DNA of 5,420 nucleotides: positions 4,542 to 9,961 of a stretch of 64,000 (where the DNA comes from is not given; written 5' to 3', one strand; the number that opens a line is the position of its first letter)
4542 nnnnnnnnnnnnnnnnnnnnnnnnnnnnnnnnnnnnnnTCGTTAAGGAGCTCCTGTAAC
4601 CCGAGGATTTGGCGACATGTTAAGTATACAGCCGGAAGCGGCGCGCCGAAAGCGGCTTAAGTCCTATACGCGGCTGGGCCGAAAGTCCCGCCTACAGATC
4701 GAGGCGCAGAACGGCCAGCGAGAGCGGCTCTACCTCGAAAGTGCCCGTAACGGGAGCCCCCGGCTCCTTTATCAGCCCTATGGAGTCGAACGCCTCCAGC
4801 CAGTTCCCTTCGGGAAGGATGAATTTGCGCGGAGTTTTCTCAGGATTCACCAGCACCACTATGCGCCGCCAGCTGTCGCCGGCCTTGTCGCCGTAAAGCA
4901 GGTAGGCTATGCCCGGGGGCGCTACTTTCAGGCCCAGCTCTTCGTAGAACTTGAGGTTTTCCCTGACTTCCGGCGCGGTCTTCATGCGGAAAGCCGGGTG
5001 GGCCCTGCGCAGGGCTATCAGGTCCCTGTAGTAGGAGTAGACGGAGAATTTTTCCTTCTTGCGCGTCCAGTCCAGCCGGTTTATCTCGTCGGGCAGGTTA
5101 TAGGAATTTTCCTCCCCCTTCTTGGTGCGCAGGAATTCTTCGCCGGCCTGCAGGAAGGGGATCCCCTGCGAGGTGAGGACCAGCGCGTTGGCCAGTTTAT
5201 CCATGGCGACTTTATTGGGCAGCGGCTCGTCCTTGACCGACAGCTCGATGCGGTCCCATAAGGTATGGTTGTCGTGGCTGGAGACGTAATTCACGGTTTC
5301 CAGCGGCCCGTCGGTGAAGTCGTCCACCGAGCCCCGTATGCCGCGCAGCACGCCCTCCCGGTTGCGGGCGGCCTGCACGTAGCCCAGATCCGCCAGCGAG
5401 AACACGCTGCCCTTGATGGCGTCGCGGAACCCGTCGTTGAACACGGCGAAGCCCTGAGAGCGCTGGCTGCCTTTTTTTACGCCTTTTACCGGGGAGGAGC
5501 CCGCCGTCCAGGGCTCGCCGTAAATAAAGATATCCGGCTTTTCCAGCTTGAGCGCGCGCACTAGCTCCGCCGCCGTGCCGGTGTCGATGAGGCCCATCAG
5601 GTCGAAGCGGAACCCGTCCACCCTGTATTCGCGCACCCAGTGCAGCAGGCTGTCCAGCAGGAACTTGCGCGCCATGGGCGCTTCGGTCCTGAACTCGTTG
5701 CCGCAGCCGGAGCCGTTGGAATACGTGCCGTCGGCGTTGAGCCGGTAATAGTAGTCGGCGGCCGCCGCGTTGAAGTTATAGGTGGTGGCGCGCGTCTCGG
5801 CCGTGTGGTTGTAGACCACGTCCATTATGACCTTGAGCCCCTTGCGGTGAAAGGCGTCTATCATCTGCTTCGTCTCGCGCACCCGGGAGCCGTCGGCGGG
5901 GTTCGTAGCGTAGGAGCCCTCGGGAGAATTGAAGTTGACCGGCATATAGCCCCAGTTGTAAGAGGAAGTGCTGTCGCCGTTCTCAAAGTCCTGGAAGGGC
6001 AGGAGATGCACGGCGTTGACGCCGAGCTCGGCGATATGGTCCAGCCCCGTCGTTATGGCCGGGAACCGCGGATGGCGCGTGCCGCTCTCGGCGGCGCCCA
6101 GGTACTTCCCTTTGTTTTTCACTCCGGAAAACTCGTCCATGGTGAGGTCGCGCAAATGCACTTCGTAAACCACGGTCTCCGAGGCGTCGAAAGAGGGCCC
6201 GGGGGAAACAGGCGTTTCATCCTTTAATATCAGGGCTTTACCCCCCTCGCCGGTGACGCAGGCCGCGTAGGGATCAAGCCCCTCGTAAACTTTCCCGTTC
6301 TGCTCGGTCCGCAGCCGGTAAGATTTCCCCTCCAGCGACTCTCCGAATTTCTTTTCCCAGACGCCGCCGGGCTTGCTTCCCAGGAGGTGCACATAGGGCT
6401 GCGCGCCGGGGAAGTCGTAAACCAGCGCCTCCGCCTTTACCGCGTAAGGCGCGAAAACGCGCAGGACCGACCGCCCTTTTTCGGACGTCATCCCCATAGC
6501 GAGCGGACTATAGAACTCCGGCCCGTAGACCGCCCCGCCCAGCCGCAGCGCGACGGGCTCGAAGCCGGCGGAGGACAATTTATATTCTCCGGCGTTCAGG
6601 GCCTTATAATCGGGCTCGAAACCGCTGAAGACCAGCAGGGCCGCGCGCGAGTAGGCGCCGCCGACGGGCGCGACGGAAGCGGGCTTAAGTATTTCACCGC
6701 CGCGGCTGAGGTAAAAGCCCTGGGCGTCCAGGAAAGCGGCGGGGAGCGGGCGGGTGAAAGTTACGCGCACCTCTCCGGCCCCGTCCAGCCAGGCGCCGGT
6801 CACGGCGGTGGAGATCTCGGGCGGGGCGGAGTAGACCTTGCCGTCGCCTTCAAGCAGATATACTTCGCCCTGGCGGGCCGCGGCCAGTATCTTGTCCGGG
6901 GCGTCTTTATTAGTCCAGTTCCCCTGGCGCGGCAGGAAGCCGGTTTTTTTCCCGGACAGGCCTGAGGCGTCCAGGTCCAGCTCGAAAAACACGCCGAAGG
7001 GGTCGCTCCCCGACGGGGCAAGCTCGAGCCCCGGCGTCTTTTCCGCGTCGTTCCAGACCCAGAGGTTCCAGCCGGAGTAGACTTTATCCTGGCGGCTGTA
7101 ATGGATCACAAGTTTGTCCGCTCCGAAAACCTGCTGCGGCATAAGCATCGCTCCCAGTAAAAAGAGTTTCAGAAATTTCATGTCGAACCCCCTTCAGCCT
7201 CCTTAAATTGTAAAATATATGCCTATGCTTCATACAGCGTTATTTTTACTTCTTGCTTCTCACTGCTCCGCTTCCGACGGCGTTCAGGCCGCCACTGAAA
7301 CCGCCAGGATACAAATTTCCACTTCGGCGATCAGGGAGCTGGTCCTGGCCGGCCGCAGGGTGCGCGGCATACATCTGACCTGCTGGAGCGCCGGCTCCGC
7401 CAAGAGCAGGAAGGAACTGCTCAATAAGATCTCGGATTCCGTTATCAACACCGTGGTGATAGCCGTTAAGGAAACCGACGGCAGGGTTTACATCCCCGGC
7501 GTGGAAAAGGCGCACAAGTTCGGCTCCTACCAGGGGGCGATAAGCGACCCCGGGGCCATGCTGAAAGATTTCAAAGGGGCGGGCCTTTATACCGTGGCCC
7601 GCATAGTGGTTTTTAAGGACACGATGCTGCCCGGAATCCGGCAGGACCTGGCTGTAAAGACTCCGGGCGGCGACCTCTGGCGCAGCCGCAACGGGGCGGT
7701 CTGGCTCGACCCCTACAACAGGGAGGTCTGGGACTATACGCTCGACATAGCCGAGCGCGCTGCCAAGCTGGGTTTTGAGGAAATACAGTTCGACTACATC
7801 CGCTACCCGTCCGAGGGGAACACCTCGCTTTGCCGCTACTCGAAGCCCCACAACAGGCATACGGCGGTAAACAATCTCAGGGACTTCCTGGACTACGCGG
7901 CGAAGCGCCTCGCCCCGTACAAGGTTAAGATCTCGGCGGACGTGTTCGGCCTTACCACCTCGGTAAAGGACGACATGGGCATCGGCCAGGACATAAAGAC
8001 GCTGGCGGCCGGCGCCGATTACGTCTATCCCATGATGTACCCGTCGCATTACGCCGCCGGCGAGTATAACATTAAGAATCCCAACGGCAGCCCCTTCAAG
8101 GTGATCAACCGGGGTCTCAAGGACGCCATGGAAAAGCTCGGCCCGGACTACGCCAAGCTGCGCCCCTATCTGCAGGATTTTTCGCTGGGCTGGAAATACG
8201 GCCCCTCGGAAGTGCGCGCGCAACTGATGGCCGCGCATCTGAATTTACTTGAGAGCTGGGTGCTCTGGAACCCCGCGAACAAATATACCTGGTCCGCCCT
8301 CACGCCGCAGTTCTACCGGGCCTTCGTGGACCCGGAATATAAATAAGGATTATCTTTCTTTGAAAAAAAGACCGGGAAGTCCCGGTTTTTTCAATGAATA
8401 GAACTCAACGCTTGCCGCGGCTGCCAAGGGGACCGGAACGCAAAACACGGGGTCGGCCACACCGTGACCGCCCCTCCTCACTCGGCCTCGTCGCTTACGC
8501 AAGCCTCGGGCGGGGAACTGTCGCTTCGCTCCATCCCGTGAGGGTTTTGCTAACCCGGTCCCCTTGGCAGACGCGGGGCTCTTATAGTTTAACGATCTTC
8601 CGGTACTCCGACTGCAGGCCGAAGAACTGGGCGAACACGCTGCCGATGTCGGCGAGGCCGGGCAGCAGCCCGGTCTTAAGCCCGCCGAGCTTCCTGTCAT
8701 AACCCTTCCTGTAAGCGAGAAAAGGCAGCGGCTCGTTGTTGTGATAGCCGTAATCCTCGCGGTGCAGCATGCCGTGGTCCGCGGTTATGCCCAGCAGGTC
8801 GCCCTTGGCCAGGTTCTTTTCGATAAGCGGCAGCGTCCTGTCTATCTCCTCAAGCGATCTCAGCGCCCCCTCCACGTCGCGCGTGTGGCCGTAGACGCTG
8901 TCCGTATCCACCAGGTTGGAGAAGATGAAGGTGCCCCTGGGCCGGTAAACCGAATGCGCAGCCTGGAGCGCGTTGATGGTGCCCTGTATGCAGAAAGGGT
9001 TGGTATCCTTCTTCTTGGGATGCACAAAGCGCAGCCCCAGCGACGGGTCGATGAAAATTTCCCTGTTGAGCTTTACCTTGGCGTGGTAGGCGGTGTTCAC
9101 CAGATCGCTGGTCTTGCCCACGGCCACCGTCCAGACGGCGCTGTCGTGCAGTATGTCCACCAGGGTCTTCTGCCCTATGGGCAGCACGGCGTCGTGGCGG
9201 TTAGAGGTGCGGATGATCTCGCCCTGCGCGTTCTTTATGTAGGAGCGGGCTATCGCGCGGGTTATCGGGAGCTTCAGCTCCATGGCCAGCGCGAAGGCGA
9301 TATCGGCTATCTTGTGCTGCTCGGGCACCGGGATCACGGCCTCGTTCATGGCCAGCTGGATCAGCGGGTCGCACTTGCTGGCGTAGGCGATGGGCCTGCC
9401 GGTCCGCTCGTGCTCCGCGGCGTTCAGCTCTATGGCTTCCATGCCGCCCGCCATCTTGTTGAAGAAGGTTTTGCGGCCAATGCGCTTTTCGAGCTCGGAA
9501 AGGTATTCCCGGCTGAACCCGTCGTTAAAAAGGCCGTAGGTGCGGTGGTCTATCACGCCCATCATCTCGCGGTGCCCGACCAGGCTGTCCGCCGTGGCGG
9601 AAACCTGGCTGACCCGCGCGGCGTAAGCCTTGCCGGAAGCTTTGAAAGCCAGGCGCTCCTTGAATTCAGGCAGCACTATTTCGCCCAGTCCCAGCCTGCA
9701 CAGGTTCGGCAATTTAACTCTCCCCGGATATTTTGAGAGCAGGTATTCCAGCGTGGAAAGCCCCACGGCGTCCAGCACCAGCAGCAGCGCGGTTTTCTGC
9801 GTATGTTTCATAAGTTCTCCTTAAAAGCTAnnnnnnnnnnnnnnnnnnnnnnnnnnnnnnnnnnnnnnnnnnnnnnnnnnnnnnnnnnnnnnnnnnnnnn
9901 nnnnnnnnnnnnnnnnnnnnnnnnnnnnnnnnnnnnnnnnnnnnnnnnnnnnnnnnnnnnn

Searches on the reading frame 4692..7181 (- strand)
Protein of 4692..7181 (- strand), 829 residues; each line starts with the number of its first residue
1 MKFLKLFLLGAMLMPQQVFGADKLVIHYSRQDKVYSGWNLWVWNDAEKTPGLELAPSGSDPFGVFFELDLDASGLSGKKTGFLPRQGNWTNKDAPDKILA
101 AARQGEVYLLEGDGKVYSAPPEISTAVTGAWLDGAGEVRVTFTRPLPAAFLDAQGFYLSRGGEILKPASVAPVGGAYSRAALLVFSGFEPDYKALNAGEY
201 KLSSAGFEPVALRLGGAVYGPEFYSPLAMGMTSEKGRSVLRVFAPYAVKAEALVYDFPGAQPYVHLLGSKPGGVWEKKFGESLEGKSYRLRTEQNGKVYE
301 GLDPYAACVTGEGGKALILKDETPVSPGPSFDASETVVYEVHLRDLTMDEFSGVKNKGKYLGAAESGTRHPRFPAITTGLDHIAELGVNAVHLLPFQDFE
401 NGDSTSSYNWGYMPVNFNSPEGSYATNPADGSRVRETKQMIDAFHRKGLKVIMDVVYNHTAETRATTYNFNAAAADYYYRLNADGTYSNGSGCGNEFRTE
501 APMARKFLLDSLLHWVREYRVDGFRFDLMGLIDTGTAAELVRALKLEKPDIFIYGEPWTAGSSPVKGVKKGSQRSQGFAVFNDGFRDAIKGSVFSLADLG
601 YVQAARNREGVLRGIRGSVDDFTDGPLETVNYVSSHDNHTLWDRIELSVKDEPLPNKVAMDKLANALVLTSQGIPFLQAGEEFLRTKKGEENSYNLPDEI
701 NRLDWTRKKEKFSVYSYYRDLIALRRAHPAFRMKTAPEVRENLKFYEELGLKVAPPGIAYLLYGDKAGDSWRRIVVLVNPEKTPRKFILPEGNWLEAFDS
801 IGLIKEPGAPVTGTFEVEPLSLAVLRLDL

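Call 64: search_protein_families(library=pfam, max_evalue=1e-8, proteins=[window:4692-7181:-])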
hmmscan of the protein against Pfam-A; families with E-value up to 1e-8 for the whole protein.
window:4692-7181:- (829 aa): 3 families
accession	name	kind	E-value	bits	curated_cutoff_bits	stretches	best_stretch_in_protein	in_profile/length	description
PF00128.31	Alpha-amylase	-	8.2e-18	65.3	22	1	376-479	21-115/446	Alpha amylase, catalytic domain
PF03714.20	PUD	-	1.5e-15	58.3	25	1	24-117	2-96/97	Bacterial pullanase-associated domain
PF21653.3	pulA_all-beta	-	2.8e-09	36.8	26.7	1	739-795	1-53/60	Pullulanase, all-beta domain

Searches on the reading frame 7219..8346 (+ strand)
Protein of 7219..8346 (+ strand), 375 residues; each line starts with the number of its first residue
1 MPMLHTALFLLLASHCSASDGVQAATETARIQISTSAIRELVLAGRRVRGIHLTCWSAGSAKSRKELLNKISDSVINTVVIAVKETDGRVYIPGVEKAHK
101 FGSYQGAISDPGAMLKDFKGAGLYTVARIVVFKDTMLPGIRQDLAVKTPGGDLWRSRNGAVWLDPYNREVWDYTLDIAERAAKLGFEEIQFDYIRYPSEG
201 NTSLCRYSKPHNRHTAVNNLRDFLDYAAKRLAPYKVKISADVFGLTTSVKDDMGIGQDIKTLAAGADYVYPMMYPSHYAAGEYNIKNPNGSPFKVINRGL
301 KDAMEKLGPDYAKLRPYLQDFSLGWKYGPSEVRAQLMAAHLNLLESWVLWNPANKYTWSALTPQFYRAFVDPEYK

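Call 13: search_protein_families(library=pfam, proteins=[window:7219-8346:+])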
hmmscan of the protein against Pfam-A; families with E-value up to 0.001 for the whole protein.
window:7219-8346:+ (375 aa): 1 family
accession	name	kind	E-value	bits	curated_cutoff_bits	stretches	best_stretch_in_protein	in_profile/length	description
PF13200.12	DUF4015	-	2.5e-102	342.6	27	1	50-356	1-313/313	Putative glycosyl hydrolase domain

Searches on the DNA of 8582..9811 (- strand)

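Call 73: search_with_rna_model(model_id=R1, sources=[L106, L107, L109, L110, L111, L112, L113, L114, L115, L116, L117, L118, L119, L120, L121, L122, L123, L124, L125, L126, L127, L128, L129, L130, L131, L132, L133, L134, L135, L136, L137, L138, L139, L140, L141, L142, L143, L144, L145, L146, L147, L148, L149, L150, L151, L152, L153, L154, L155, L156, L157, L158, L159, L160, L161, L282, L283, L284, L285], max_evalue=0.01)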
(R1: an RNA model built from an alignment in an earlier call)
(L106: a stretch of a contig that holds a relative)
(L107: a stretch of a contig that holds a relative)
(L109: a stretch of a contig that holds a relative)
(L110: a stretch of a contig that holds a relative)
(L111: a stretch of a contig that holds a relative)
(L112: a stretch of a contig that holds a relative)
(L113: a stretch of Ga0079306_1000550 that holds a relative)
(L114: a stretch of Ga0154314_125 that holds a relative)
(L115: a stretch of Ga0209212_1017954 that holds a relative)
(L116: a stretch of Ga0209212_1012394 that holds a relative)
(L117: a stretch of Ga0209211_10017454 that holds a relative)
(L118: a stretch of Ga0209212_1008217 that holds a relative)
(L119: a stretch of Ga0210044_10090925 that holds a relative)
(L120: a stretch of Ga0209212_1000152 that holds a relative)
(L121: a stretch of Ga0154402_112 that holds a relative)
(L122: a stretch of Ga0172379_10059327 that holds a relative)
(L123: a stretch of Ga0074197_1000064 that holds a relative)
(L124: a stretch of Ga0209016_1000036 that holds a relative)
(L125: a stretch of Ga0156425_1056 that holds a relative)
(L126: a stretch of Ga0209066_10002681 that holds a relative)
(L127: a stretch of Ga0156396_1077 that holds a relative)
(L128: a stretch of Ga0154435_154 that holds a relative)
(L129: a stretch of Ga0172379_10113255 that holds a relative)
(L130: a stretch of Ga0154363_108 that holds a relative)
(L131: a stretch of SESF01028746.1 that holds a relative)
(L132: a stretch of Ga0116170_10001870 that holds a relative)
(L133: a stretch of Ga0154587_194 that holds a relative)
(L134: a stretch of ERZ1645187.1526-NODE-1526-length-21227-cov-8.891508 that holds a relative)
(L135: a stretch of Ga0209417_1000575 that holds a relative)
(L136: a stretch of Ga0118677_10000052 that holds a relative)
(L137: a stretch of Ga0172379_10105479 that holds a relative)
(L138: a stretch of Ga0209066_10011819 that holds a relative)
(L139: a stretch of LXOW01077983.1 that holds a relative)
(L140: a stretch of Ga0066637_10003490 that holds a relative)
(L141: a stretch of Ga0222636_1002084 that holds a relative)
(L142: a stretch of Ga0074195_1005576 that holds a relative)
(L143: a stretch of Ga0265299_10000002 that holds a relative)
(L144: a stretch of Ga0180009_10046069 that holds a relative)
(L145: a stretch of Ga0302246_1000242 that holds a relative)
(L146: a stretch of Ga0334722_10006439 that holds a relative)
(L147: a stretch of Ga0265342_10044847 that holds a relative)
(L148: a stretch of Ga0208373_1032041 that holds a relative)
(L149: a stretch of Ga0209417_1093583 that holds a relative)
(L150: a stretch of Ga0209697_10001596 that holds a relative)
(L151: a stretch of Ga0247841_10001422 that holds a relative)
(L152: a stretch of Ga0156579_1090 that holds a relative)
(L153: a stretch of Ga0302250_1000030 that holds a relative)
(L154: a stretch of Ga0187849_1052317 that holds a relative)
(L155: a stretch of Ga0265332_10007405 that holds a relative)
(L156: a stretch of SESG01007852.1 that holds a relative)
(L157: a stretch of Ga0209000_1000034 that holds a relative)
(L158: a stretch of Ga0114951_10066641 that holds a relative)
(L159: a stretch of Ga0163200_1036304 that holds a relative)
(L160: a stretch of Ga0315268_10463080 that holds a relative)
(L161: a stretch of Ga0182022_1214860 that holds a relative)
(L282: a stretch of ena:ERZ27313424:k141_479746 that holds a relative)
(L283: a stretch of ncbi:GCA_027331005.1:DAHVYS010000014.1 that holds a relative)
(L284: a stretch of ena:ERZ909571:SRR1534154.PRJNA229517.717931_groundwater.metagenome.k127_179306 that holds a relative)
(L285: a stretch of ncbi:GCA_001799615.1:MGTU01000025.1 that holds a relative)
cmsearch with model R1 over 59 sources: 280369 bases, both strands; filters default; matches with E-value up to 0.01: 16.
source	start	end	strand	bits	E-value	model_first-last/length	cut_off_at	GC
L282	1862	2004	-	146.6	2.1e-33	1-143/143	no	0.69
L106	4416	4558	-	142.7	1.8e-32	1-143/143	no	0.64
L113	3734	3876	+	138.7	1.7e-31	1-143/143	no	0.7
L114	3731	3873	+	138.4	2e-31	1-143/143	no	0.66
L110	181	323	-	137.5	3.4e-31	1-143/143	no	0.69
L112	4334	4476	-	134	2.3e-30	1-143/143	no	0.64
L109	1578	1719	-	133.4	3.3e-30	1-143/143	no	0.71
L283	1863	2004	+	132.9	4.4e-30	1-143/143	no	0.75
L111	696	837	-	127.5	9.1e-29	1-143/143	no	0.68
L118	3345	3482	-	125.1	3.4e-28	1-143/143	no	0.67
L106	787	928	-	119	1e-26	1-143/143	no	0.7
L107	2905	3043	-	112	5.2e-25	1-143/143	no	0.71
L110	4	137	+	111.6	6.8e-25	6-143/143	no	0.71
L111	529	661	+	67.6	3.5e-14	1-143/143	no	0.65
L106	1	67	-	42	5.9e-08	1-67/143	3'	0.73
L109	1578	1719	+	21.6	0.0055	1-143/143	no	0.71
